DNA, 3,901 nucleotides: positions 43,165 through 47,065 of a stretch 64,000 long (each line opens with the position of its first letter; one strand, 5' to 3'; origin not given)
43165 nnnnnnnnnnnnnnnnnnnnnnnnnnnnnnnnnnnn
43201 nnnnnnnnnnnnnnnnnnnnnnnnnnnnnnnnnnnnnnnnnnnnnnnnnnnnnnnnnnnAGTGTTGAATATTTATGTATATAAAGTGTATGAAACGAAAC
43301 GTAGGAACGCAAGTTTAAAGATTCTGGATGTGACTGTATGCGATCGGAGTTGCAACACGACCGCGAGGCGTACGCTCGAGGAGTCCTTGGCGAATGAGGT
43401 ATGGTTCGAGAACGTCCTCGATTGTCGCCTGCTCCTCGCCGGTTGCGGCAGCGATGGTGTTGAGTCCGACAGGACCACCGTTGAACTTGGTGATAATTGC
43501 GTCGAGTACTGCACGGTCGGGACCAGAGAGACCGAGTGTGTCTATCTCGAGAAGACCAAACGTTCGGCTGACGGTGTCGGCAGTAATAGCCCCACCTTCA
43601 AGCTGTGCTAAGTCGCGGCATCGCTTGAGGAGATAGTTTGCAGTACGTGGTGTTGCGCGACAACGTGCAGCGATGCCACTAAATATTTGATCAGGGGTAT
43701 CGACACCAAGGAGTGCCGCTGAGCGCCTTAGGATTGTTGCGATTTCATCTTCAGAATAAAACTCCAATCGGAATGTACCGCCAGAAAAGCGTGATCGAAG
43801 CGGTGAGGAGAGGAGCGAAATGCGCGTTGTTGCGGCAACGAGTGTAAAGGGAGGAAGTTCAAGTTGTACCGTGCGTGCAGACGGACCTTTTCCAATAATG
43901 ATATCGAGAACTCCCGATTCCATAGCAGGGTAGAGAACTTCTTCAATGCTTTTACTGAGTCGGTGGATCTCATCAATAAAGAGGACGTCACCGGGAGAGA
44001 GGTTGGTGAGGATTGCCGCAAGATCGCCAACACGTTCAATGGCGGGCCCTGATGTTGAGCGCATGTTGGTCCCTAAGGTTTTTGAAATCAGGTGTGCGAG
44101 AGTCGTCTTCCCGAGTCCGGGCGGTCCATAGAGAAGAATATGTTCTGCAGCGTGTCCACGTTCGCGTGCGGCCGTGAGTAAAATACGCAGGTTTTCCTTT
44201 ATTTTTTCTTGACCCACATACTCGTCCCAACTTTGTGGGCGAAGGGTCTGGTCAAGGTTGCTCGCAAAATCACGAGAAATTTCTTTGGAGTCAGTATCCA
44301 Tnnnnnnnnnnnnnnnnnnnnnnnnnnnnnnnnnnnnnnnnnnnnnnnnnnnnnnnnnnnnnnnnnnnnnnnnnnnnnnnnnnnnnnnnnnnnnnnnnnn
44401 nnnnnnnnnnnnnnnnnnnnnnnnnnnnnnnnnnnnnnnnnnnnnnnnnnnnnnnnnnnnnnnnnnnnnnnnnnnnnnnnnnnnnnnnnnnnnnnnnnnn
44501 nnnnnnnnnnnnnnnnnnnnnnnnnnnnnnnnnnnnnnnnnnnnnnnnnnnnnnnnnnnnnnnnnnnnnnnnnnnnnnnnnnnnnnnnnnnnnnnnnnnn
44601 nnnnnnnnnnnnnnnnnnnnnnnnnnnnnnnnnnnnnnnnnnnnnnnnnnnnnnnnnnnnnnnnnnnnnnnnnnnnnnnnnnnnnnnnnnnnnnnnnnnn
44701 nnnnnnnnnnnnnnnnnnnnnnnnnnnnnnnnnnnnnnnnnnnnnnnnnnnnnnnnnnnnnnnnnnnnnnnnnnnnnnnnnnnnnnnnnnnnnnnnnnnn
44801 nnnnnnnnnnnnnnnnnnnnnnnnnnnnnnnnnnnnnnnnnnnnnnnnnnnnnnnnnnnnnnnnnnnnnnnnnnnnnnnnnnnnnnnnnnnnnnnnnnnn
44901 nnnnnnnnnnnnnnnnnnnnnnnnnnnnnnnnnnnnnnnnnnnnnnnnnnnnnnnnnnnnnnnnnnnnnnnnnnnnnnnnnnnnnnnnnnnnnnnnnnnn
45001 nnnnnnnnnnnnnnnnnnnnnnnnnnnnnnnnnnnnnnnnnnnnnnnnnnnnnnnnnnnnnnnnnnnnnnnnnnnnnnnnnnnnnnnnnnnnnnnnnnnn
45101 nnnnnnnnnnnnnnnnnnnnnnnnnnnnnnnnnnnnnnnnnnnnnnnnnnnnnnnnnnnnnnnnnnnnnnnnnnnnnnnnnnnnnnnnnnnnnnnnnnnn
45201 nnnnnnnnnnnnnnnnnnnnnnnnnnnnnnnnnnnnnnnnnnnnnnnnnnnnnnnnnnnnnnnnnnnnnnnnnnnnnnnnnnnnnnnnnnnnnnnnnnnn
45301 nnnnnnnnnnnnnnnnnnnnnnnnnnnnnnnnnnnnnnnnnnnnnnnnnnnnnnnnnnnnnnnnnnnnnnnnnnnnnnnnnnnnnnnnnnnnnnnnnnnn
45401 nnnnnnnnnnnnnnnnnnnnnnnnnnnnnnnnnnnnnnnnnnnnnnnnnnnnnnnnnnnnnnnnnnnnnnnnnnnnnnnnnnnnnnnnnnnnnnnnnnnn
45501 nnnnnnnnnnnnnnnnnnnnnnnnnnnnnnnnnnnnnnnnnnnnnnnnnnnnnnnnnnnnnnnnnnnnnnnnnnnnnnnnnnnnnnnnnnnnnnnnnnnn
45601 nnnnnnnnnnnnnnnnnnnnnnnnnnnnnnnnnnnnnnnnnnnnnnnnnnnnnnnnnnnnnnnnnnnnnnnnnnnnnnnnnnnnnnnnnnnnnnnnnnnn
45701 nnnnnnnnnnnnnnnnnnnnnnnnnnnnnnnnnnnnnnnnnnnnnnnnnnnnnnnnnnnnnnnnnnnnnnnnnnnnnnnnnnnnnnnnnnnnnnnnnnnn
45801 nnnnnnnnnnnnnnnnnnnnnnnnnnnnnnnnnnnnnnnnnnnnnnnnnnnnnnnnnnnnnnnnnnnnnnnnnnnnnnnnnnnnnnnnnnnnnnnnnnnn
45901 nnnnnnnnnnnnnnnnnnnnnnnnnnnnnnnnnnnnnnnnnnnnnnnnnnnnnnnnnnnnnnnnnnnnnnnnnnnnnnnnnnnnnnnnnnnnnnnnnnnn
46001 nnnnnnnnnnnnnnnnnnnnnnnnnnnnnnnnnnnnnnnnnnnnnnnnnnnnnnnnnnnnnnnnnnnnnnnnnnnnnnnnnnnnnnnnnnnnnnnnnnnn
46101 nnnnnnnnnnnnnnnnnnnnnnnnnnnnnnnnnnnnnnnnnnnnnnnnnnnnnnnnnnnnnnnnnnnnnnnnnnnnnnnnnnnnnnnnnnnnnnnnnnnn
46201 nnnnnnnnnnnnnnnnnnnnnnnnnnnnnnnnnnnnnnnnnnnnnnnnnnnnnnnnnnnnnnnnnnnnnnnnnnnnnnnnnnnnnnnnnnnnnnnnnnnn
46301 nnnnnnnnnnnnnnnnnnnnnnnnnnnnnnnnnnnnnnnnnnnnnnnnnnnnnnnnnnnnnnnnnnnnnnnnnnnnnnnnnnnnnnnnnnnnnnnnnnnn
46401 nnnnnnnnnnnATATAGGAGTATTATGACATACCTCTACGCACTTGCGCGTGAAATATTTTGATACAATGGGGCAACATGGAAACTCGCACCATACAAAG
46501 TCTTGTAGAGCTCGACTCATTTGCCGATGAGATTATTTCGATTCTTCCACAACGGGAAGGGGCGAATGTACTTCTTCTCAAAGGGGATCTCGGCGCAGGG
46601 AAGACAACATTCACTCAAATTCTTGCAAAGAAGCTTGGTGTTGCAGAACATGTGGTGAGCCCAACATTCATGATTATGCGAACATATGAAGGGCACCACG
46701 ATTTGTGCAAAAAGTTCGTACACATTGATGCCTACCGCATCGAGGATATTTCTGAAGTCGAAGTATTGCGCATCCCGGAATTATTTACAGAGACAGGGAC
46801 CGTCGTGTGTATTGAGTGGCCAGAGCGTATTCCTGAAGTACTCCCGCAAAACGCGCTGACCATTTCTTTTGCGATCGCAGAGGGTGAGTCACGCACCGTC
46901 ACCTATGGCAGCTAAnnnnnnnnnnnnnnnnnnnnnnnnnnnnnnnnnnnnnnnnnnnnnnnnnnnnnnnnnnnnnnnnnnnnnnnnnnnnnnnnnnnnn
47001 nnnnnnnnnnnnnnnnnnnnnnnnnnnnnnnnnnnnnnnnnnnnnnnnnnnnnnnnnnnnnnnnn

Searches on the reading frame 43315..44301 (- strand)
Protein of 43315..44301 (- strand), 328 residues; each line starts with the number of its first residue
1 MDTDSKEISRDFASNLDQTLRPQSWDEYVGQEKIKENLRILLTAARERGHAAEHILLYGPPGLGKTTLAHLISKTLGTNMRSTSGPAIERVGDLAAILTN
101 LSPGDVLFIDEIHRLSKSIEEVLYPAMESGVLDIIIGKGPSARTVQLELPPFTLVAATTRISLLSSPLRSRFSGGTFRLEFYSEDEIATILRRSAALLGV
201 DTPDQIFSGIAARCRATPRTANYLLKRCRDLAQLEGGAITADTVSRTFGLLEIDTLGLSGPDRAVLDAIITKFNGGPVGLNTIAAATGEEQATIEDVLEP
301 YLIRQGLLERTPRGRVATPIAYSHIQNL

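Call 59: search_protein_families(library=pfam, proteins=[window:43315-44301:-])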
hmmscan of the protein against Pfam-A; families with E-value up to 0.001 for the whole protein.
window:43315-44301:- (328 aa): 15 families
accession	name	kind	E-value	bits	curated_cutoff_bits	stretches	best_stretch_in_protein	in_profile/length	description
PF05496.18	RuvB_N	-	2.7e-72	242.2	27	1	20-173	1-154/159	Holliday junction DNA helicase RuvB P-loop domain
PF05491.19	RuvB_C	-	5.8e-23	81.1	24.7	1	256-326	2-72/72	RuvB C-terminal winged helix domain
PF00004.35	AAA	-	2.4e-19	70.5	21.2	1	55-173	1-124/131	ATPase family associated with various cellular activities (AAA)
PF17864.7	AAA_lid_4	-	5.7e-16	58.5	27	1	182-254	1-74/74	RuvB AAA lid domain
PF07728.20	AAA_5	-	1.6e-10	41.5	22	1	54-172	1-139/139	AAA domain (dynein-related subfamily)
PF06068.19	TIP49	-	4.8e-08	33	23.8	1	18-81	15-79/347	TIP49 P-loop domain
PF13191.12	AAA_16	-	2.1e-06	28.8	32.6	1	29-80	3-53/167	AAA ATPase domain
PF01078.27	Mg_chelatase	-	7.5e-06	25.9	20.3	0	29-77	6-47/207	Magnesium chelatase, subunit ChlI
PF13401.12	AAA_22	-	5.7e-05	23.9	27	0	51-76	4-29/130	AAA domain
PF00493.29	MCM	-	0.00028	20.5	23.3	0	26-134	24-152/224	MCM P-loop domain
PF13479.12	AAA_24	-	0.00039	20.7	27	1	54-119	4-80/195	AAA domain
PF00158.32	Sigma54_activat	-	0.00053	20.2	20.2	0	103-136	93-126/168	Sigma-54 interaction domain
PF13173.12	AAA_14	-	0.00062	20.2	27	0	55-124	5-83/129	AAA domain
PF00910.28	RNA_helicase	-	0.00063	20.6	21.5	0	55-124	1-72/105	RNA helicase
PF03215.21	Rad17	-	0.00072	20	23.8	0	29-87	23-80/186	Rad17 P-loop domain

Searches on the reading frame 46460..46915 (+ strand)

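Call 59: search_protein_families(library=pfam, proteins=[window:46460-46915:+])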
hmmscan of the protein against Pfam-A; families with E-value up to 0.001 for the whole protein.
window:46460-46915:+ (151 aa): 1 family
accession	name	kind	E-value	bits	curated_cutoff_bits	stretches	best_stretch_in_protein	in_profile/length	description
PF02367.23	TsaE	-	8.6e-34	116.7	26.6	1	16-145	5-126/128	Threonylcarbamoyl adenosine biosynthesis protein TsaE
